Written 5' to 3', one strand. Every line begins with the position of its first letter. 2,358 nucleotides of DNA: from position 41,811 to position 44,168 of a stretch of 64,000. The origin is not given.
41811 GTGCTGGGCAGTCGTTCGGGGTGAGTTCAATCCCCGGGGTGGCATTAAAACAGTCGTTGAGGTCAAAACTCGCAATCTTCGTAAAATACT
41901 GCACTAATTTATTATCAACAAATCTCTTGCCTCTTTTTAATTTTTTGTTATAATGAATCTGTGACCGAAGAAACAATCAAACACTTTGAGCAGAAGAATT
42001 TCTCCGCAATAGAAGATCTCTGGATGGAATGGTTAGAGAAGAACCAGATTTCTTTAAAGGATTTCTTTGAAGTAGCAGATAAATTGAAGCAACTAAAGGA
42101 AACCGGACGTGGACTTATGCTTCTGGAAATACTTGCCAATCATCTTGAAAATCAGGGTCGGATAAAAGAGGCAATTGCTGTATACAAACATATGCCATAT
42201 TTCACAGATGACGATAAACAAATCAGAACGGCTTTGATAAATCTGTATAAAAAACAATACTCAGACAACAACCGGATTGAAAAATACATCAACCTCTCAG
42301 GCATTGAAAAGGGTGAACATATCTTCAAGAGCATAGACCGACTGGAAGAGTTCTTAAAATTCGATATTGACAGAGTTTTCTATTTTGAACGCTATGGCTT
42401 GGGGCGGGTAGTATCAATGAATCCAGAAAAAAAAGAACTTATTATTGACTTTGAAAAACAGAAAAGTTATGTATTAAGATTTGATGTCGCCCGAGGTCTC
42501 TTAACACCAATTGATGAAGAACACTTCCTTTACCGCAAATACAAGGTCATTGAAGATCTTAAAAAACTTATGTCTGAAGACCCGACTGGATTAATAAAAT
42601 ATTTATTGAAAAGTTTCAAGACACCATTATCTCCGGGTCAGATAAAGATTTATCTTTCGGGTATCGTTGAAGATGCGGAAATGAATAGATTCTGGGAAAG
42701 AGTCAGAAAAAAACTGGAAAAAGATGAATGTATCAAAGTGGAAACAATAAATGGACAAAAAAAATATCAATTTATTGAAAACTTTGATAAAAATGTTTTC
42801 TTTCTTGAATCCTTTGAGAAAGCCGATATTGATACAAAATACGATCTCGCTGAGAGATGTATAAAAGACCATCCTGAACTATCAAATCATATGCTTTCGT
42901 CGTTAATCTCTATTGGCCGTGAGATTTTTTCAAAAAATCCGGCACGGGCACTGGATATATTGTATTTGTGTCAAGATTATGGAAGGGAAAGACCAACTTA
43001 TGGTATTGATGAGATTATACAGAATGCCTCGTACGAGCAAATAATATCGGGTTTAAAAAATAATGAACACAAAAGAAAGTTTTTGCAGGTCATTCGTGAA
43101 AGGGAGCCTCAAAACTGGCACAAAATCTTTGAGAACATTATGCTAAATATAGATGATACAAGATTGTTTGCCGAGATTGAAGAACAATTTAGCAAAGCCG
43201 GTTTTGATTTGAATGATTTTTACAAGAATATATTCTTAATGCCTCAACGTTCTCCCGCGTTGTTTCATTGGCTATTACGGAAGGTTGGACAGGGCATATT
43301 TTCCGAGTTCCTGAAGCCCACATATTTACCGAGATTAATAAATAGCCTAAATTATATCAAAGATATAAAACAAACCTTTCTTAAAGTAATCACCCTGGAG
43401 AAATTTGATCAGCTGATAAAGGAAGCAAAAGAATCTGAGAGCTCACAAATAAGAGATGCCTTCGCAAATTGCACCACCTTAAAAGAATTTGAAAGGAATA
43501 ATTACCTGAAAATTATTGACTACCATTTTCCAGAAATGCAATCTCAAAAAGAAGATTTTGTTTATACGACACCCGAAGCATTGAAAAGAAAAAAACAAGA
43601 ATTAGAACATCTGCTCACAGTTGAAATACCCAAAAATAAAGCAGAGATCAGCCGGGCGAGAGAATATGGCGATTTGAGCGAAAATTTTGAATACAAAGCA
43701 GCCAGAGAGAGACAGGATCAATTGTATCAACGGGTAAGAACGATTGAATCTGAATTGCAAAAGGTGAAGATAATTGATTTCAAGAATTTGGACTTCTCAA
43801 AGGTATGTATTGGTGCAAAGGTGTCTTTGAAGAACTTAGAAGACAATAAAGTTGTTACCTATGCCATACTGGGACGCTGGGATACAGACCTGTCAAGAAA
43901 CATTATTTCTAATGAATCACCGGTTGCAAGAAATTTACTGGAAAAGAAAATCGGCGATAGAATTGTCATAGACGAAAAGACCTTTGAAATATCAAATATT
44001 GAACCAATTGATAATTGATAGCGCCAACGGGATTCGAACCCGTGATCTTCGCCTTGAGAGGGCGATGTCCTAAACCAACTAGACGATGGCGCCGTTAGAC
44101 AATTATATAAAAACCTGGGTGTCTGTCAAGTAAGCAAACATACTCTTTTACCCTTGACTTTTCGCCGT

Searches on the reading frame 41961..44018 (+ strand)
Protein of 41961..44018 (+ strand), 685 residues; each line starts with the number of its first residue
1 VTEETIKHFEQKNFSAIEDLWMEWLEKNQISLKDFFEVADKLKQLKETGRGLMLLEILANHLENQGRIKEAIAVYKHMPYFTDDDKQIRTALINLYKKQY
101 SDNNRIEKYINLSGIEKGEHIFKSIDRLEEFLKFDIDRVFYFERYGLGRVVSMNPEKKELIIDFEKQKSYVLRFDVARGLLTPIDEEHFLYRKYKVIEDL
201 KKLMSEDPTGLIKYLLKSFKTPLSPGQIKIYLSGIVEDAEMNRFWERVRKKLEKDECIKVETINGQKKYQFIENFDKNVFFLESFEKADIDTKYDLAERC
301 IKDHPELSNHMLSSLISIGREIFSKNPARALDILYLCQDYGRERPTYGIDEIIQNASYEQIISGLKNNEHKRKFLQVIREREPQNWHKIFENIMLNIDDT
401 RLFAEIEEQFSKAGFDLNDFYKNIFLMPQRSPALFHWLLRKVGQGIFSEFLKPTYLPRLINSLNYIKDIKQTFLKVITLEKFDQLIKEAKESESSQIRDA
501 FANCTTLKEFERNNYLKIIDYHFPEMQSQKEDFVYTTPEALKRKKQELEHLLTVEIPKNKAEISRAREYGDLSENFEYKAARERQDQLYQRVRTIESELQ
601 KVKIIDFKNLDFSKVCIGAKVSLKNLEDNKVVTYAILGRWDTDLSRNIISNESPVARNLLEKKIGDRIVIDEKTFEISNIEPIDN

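Call 60: search_protein_families(library=pfam, proteins=[window:41961-44018:+], max_evalue=0.00001)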
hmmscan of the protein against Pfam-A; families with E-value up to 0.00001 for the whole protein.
window:41961-44018:+ (685 aa): 2 families
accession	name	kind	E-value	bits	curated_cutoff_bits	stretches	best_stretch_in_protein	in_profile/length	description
PF03449.20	GreA_GreB_N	-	2.2e-21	76.3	24.5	1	534-604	1-71/71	Transcription elongation factor, N-terminal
PF01272.25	GreA_GreB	-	1.4e-17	63.8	26.9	1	614-681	5-76/77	Transcription elongation factor, GreA/GreB, C-term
